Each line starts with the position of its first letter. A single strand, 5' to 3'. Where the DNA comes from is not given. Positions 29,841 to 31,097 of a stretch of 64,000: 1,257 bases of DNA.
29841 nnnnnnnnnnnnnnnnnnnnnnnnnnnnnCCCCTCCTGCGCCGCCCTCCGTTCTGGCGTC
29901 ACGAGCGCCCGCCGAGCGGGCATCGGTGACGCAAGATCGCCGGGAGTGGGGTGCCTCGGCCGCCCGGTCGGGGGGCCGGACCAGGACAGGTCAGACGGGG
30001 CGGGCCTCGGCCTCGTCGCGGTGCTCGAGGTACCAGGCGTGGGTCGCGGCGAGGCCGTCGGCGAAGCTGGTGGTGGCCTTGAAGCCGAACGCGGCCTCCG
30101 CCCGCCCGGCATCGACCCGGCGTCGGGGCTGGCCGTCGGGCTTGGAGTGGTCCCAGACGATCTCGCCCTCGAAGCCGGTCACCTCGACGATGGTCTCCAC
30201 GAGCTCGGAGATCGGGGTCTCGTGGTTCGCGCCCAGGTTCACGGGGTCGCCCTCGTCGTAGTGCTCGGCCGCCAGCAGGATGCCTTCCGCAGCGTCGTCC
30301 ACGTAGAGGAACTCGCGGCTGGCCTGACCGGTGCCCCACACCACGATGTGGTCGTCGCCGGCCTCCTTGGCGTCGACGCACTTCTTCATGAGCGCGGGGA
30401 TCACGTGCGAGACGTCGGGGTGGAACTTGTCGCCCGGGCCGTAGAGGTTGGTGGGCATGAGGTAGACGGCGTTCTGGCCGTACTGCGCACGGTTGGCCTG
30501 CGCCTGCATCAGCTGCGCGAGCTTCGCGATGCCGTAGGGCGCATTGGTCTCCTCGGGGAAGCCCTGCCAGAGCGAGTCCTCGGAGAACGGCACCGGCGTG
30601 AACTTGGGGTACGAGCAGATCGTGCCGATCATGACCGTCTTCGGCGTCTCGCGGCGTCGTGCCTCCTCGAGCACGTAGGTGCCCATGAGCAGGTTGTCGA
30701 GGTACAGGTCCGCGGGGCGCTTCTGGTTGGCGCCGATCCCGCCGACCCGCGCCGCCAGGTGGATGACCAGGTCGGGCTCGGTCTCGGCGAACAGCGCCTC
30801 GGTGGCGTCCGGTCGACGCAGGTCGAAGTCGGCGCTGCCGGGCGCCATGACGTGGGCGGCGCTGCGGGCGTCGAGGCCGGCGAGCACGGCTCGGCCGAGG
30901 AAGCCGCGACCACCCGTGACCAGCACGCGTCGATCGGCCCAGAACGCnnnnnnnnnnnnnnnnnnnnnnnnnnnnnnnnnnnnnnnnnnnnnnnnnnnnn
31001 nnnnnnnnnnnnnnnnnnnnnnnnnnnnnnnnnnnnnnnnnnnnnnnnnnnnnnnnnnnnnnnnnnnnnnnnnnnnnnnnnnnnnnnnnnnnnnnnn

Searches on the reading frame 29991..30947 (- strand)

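Call 36: search_protein_families(library=ncbifam, proteins=[window:29991-30947:-], max_evalue=1e-8)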
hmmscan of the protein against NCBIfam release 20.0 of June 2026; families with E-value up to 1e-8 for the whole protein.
window:29991-30947:- (318 aa): 7 families
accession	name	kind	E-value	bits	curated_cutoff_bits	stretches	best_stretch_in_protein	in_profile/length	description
NF047922.1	GDPFucSynFcl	equivalog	1.5e-90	303.7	500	1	5-312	2-307/308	GDP-L-fucose synthase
TIGR01181.1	dTDP_gluc_dehyt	equivalog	1.2e-24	87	365.1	1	47-311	63-316/321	dTDP-glucose 4,6-dehydratase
TIGR01179.1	galE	equivalog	5.6e-17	61.6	262.3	1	42-308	55-327/332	UDP-glucose 4-epimerase GalE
NF007490.0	PRK10084.1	subfamily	9.2e-16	57.8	649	1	134-311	163-339/361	dTDP-glucose 4,6-dehydratase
TIGR04180.1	EDH_00030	hypoth_equivalog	1.7e-15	56.9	475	1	56-269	69-268/297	NAD-dependent 4,6-dehydratase LegB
NF007582.0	PRK10217.1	equivalog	2.9e-14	52.9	698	1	49-308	66-333/355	dTDP-glucose 4,6-dehydratase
NF042422.1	oxyalk_red_OleD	equivalog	1.3e-09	37.9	580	0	7-233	2-221/329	2-alkyl-3-oxoalkanoate reductase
